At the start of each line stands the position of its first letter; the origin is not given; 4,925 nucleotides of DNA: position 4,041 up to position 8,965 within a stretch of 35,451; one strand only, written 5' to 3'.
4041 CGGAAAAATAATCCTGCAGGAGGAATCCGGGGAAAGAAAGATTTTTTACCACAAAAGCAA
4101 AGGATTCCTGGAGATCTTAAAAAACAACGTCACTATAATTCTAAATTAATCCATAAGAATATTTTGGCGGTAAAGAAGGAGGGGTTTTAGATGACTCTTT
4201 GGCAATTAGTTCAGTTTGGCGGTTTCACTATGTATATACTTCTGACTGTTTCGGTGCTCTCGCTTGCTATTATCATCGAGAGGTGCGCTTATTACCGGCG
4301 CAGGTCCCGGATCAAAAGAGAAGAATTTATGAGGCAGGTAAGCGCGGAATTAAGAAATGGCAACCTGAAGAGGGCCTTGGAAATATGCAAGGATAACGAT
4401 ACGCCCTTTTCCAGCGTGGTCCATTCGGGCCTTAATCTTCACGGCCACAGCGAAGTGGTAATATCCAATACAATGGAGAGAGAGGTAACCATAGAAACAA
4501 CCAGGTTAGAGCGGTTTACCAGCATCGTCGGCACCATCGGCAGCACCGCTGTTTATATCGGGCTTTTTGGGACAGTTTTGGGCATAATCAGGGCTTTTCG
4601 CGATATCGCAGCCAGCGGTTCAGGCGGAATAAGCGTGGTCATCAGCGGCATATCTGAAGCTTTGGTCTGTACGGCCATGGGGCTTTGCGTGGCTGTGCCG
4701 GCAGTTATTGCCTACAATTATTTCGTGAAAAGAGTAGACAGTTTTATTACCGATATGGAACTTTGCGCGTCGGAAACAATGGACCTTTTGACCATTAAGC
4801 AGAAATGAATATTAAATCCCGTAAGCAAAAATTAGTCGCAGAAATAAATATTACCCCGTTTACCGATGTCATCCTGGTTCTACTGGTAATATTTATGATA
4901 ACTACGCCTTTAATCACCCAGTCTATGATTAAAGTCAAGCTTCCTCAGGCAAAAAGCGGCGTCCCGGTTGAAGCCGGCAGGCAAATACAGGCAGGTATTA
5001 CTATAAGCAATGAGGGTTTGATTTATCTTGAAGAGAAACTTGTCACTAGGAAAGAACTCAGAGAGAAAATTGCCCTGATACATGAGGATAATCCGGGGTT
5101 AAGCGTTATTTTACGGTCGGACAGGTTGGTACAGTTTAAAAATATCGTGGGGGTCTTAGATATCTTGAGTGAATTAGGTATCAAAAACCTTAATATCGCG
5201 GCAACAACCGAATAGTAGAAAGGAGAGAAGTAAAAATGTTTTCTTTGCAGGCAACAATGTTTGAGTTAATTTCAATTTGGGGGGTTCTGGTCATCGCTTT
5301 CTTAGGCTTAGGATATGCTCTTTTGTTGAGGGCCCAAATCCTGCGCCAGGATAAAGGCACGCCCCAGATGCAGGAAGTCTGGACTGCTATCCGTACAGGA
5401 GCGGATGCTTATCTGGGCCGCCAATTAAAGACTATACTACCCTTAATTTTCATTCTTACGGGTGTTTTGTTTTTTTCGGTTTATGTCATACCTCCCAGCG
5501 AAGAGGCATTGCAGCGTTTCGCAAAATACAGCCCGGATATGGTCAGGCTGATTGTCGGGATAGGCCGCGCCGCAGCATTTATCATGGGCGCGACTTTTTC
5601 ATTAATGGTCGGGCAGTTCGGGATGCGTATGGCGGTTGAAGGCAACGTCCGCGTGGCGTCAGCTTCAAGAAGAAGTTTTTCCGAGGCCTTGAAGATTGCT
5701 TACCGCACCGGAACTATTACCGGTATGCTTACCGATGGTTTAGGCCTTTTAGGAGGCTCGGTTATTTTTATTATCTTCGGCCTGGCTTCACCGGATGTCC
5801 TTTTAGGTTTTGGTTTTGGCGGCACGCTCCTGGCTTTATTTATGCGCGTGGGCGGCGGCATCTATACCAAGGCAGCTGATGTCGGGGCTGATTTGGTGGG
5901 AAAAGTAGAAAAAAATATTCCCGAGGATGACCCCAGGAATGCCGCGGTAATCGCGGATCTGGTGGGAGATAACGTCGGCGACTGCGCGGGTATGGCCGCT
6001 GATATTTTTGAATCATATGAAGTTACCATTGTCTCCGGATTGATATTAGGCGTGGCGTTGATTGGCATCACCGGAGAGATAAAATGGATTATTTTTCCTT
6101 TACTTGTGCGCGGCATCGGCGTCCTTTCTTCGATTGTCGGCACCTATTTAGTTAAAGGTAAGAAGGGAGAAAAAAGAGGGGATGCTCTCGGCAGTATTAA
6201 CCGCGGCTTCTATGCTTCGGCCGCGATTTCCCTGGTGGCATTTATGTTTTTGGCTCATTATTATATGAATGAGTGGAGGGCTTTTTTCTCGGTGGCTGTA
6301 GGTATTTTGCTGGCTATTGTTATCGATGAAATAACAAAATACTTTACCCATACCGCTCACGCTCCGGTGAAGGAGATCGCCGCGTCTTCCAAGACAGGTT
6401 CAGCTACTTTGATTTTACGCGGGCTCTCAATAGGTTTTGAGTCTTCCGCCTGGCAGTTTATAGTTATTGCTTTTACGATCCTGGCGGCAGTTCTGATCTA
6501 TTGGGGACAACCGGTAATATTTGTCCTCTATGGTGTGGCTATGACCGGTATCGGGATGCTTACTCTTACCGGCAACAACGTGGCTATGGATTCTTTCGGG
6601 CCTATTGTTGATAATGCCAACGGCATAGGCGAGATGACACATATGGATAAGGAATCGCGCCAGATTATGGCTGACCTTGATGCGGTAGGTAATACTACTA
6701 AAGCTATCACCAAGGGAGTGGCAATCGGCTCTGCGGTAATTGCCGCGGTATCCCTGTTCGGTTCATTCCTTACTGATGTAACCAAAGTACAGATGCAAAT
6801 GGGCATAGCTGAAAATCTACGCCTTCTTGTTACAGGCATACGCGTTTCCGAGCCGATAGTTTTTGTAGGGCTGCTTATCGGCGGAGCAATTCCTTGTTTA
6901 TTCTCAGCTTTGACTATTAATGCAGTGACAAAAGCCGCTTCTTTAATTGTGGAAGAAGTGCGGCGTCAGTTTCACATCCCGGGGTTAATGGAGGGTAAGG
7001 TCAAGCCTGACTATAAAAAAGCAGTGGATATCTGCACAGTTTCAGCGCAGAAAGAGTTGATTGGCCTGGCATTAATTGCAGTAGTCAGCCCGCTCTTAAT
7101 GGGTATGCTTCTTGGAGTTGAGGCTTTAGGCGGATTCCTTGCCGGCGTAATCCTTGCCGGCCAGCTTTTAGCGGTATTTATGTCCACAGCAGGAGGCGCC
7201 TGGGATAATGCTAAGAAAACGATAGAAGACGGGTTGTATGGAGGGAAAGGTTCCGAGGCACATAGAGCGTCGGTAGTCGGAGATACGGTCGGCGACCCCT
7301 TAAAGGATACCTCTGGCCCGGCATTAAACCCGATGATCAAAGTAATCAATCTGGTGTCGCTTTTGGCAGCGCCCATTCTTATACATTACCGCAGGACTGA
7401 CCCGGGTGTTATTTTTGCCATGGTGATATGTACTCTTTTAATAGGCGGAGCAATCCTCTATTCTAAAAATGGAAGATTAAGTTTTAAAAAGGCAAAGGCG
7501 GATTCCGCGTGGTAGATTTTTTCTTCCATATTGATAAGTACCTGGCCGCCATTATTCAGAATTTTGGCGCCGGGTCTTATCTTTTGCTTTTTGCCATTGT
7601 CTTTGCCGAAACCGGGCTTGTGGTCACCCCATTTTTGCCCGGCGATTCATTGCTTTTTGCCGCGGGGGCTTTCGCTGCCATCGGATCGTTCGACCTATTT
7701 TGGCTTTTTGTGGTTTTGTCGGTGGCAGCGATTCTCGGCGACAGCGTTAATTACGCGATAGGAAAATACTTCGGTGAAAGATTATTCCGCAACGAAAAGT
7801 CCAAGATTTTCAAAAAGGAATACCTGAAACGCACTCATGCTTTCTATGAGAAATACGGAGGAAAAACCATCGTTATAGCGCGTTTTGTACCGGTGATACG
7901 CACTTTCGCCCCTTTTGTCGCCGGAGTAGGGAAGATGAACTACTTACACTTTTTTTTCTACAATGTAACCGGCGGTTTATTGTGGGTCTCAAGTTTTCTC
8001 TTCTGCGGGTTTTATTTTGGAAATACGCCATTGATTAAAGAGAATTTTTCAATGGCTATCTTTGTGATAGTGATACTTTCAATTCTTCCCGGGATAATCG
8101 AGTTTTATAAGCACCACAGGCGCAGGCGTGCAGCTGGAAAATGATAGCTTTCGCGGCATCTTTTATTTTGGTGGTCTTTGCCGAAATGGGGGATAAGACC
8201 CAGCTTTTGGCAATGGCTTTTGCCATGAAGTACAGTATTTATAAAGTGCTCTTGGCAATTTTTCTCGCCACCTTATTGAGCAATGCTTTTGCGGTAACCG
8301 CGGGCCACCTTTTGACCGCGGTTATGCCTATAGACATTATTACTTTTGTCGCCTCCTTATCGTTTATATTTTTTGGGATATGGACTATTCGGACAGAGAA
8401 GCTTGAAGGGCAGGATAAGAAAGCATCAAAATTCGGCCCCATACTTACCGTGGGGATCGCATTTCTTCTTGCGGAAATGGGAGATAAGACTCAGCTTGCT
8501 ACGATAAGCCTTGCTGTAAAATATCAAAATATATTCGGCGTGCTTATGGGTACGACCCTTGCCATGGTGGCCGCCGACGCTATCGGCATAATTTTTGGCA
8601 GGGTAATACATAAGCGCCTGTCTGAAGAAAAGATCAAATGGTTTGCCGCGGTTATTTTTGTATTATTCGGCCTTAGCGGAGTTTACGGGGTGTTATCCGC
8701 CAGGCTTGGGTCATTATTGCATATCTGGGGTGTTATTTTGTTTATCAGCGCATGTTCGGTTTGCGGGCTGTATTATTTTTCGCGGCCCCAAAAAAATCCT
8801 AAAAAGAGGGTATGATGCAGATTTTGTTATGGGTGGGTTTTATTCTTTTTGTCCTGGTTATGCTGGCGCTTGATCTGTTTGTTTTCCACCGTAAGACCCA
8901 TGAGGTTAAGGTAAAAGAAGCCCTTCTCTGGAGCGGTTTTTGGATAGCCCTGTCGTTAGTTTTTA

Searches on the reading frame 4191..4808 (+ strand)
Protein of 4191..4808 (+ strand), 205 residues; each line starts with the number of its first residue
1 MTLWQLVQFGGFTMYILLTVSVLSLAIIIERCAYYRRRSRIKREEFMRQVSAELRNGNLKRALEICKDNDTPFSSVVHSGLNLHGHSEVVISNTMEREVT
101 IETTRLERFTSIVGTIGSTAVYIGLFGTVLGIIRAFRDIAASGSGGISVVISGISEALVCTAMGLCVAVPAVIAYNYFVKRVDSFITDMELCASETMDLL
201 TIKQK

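Call 60: search_protein_families(library=pfam, proteins=[window:4191-4808:+], max_evalue=0.0001)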
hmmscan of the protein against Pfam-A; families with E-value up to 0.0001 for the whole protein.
window:4191-4808:+ (205 aa): 1 family
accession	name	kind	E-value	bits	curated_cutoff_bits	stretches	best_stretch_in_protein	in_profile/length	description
PF01618.21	MotA_ExbB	-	1e-33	116.3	22.9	1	70-190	3-126/127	MotA/TolQ/ExbB proton channel family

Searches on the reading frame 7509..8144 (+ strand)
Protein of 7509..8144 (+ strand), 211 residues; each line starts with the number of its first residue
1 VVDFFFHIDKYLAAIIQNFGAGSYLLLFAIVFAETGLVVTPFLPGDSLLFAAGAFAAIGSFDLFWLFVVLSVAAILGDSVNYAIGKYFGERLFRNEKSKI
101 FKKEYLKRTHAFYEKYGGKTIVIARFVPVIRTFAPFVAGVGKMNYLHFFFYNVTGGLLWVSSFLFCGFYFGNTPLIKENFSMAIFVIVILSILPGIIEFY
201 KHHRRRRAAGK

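Call 60: search_protein_families(library=pfam, proteins=[window:7509-8144:+], max_evalue=0.0001)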
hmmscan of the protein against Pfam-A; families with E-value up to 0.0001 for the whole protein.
window:7509-8144:+ (211 aa): 1 family
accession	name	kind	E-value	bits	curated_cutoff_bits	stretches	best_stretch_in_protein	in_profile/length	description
PF09335.16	VTT_dom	-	4.6e-23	82.4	33.9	1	43-167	1-121/123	VTT domain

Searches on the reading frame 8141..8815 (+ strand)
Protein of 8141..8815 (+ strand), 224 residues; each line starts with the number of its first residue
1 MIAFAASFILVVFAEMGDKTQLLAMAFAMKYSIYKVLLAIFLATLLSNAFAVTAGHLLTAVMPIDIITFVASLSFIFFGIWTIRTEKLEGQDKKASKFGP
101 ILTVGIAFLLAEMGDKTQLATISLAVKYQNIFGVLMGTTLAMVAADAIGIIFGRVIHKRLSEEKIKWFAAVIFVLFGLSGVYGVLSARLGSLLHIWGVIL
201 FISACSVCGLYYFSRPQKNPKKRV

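Call 60: search_protein_families(library=pfam, proteins=[window:8141-8815:+], max_evalue=0.0001)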
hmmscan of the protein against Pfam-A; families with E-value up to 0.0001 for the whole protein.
window:8141-8815:+ (224 aa): 1 family
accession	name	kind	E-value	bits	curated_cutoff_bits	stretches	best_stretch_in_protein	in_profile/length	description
PF01169.24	GDT1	-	5.9e-42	142.3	27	2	104-177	3-75/75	Divalent cation/proton antiporter GDT1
